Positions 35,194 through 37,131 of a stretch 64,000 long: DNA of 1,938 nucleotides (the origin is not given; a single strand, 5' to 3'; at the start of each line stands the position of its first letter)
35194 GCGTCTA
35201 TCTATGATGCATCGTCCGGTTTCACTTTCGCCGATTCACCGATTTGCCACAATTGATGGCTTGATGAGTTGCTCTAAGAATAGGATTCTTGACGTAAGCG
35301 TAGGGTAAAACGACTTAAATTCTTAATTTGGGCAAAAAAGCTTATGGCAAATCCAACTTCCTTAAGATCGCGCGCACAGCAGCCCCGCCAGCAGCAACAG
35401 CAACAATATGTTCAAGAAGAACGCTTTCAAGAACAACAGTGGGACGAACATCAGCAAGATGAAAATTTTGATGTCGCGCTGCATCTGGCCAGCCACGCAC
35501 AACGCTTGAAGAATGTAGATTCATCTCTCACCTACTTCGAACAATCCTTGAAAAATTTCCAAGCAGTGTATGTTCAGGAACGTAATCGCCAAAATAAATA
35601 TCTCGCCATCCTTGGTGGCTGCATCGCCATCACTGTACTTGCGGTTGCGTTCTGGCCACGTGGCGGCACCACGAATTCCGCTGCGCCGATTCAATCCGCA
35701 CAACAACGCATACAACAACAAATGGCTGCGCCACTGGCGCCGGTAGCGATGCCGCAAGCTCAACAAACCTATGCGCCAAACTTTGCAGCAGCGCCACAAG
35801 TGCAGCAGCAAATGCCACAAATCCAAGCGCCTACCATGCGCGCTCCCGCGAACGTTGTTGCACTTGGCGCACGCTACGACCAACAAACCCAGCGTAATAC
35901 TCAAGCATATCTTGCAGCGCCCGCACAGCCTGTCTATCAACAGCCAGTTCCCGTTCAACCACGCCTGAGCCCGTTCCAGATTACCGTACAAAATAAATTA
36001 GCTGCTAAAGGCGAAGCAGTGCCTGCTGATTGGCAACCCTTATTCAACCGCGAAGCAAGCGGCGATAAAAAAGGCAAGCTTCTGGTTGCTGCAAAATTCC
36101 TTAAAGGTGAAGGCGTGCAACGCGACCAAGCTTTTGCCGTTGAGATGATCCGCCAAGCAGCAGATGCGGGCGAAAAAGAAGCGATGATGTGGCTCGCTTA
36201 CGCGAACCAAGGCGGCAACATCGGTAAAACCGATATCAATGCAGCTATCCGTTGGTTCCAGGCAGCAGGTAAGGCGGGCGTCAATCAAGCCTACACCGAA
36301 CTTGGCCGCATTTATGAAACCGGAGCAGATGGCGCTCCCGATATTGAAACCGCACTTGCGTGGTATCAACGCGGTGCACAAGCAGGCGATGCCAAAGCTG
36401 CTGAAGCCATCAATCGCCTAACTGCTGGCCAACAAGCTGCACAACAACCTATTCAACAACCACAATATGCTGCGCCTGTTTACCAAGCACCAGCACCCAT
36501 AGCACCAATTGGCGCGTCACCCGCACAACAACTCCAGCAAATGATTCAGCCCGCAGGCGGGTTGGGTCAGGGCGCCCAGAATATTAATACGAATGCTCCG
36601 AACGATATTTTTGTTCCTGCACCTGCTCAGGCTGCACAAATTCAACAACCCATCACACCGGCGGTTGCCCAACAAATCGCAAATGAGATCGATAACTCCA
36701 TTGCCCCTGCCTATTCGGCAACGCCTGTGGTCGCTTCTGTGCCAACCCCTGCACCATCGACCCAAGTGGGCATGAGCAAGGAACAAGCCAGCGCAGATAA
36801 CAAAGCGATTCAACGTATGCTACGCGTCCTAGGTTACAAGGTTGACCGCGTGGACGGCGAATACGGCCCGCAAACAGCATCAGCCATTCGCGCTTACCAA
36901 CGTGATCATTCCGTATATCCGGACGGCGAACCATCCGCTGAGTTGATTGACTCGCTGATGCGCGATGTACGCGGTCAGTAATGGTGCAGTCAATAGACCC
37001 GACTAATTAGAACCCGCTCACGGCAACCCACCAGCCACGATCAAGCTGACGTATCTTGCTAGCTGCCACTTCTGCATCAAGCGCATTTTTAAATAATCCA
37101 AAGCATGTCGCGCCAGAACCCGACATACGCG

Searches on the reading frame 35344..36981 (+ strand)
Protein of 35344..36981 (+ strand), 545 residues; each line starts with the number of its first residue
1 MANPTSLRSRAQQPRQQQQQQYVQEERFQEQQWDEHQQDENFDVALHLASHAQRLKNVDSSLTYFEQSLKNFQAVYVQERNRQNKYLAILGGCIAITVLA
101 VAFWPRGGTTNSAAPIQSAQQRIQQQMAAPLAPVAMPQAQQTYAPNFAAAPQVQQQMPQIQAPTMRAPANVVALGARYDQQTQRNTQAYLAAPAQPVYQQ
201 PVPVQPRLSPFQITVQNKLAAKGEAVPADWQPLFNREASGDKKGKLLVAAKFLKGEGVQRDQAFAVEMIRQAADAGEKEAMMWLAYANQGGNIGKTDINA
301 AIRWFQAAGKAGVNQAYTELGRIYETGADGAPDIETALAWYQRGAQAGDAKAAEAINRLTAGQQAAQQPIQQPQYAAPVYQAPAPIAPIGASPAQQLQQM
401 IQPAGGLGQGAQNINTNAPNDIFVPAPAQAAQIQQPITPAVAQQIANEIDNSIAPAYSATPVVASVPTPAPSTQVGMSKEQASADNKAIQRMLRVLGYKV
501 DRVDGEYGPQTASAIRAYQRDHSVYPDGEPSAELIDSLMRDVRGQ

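Call 21: find_encoding_contigs(protein=window:35344-36981:+, flank=10000, max_places=1)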
Protein window:35344-36981:+ (545 aa): 5 contigs read that carry it; 1 place shown.
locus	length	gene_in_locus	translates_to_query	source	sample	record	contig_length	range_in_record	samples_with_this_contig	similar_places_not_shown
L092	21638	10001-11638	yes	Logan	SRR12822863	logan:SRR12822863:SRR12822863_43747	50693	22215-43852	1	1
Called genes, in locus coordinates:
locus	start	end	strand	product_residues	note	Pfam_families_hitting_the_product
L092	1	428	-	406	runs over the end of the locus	PF03237:Terminase_6N, PF17289:Terminase_6C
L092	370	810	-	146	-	-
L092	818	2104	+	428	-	PF00155:Aminotran_1_2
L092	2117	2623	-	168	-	PF20057:DUF6456 (weak)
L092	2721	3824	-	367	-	PF00152:tRNA-synt_2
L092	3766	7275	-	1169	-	PF02463:SMC_N, PF13175:AAA_15 (weak), PF13304:AAA_21 (weak), PF13476:AAA_23, PF06470:SMC_hinge (weak)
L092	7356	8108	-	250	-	PF13489:Methyltransf_23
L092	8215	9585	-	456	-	PF19425:Csd3_N2, PF01551:Peptidase_M23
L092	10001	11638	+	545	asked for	PF08238:Sel1 (weak), PF01471:PG_binding_1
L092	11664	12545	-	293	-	PF00288:GHMP_kinases_N, PF08544:GHMP_kinases_C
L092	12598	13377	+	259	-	PF13277:YmdB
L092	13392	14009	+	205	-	PF01351:RNase_HII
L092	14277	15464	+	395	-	PF01555:N6_N4_Mtase, PF18755:RAMA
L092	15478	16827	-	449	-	PF06850:PHB_depo_C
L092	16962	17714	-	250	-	-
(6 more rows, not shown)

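Call 22: search_protein_families(library=pfam, proteins=[window:35344-36981:+], max_evalue=0.05)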
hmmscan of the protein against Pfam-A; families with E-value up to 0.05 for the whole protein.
window:35344-36981:+ (545 aa): 4 families
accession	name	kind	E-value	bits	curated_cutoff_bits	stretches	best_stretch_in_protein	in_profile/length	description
PF08238.18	Sel1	-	1.6e-14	54.2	30.7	2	315-349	2-36/36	Sel1 repeat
PF01471.23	PG_binding_1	-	6.1e-13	49.2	23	1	487-537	6-56/57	Putative peptidoglycan binding domain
PF09374.15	PG_binding_3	-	0.00048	20.7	24.6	1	488-517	5-33/76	Predicted Peptidoglycan domain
PF13424.12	TPR_12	-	0.029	15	30.1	0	45-76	6-37/77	Tetratricopeptide repeat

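Call 102: search_protein_families(library=ncbifam, proteins=[window:35344-36981:+], max_evalue=0.001)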
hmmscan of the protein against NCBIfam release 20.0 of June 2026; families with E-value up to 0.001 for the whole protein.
window:35344-36981:+ (545 aa): 5 families
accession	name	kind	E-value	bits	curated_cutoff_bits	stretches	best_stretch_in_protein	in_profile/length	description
NF052377.1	lmo1851_S41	exception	1.7e-09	36.9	725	1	453-543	361-450/468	lmo1851 family serine protease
TIGR02869.1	spore_SleB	equivalog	2e-05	24.5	236.5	1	485-528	15-58/201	spore cortex-lytic enzyme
TIGR03979.1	His_Ser_Rich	equivalog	5.8e-05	23.1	121.65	1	456-528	100-176/190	His-Xaa-Ser repeat protein HxsA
NF004786.0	PRK06132.1-3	equivalog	9.5e-05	21.3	329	1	450-529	189-266/418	hypothetical protein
NF047621.1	FlgprotMotXVib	equivalog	0.00035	20.1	330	0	295-355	89-149/211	flagellar protein MotX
